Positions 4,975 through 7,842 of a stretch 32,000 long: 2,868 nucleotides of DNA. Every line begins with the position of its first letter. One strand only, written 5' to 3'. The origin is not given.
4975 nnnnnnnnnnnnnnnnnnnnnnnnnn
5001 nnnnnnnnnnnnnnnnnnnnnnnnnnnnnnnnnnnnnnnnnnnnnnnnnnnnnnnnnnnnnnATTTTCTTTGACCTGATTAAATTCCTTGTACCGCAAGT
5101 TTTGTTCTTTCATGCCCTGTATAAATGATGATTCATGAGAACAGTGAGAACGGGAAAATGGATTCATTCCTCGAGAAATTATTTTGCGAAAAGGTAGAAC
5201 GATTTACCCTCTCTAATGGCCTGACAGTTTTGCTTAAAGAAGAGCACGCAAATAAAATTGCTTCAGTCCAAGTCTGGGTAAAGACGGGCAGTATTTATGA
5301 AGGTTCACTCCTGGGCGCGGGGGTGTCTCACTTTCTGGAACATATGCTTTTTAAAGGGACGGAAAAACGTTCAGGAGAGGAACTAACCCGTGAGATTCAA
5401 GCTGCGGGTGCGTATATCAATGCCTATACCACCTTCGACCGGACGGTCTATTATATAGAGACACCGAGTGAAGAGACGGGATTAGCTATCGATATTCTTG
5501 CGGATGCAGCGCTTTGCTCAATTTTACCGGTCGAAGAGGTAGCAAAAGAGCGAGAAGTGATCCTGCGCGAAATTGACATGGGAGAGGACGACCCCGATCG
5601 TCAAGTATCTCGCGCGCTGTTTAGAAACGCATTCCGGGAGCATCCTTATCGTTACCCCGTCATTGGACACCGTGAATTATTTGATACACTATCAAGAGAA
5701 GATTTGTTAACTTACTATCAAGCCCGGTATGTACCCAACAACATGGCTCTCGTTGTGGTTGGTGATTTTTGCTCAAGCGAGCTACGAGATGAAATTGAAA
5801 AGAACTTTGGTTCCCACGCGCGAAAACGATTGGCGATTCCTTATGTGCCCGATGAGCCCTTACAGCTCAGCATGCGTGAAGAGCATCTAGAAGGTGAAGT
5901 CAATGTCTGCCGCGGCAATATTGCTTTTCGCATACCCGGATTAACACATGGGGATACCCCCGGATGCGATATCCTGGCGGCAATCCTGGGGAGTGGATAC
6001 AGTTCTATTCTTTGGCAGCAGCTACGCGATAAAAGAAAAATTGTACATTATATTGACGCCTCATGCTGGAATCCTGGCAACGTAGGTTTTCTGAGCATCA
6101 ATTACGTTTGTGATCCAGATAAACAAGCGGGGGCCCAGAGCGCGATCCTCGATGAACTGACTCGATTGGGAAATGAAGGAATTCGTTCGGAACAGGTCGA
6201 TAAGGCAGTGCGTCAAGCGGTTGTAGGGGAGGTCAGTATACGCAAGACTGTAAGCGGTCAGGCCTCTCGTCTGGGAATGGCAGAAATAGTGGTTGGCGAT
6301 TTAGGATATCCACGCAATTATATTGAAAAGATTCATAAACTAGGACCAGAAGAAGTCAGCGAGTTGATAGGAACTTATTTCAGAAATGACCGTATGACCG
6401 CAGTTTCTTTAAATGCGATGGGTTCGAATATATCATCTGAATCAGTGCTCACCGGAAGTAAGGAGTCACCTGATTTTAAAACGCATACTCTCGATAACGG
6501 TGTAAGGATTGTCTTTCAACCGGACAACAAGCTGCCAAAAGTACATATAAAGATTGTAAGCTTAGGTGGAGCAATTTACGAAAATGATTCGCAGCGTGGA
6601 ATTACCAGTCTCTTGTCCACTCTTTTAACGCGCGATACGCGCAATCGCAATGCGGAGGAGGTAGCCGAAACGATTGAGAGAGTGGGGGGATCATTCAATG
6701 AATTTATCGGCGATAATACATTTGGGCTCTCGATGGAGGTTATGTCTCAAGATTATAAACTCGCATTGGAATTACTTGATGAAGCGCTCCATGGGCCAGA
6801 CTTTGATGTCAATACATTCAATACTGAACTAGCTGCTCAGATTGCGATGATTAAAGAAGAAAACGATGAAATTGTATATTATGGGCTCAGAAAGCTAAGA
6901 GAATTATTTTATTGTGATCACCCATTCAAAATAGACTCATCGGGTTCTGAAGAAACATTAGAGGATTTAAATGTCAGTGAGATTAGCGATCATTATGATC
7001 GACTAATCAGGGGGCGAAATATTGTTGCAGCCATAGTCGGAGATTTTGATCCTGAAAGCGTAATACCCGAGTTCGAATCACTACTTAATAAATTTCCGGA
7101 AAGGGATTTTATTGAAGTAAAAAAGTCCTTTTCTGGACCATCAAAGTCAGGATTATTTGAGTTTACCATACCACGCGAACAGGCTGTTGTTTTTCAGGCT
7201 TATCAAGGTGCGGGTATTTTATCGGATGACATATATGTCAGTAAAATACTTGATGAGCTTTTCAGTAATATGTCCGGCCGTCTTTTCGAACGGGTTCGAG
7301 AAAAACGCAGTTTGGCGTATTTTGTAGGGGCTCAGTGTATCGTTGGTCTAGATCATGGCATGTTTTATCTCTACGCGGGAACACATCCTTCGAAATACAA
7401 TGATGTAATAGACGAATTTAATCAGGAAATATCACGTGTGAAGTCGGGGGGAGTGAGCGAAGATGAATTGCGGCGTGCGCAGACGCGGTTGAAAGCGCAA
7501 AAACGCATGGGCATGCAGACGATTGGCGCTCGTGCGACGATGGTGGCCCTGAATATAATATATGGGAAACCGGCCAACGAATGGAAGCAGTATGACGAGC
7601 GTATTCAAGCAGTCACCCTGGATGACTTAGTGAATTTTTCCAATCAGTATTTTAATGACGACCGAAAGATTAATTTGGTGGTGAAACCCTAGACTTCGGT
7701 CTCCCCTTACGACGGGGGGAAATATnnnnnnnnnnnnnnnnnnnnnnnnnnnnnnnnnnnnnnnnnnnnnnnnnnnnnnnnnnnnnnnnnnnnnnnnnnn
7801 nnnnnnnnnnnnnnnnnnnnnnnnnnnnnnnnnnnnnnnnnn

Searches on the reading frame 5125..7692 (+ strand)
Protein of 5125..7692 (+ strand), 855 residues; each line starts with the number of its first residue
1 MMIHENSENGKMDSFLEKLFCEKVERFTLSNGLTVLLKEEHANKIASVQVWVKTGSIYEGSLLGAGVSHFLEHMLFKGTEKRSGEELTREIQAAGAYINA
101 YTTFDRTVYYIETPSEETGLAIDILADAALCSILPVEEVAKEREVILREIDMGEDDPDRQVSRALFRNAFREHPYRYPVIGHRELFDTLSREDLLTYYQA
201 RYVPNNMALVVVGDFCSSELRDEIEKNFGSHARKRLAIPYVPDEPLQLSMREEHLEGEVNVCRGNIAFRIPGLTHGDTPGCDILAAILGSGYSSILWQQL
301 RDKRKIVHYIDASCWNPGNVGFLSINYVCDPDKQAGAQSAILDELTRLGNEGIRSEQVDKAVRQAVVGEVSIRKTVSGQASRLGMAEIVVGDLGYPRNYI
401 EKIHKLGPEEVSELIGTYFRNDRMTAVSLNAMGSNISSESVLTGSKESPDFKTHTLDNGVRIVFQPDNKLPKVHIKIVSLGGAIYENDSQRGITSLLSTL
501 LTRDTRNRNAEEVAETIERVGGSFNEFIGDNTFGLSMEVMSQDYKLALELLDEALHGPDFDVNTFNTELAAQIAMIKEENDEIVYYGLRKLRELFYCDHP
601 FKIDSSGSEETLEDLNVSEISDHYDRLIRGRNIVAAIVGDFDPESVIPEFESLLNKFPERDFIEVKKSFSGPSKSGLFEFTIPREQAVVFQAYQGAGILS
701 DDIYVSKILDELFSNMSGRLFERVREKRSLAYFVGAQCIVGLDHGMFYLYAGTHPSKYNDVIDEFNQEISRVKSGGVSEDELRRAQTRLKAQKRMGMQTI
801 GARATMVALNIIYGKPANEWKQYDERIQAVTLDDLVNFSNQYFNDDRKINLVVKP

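Call 26: search_protein_families(library=pfam, proteins=[window:5125-7692:+], max_evalue=0.00001)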
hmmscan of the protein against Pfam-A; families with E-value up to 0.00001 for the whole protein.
window:5125-7692:+ (855 aa): 2 families
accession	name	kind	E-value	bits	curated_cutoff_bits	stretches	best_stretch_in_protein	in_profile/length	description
PF05193.26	Peptidase_M16_C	-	5.3e-60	202.8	23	2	615-789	2-181/181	Peptidase M16 inactive domain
PF00675.25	Peptidase_M16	-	8.2e-49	165.8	22.3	2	35-181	2-147/149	Insulinase (Peptidase family M16)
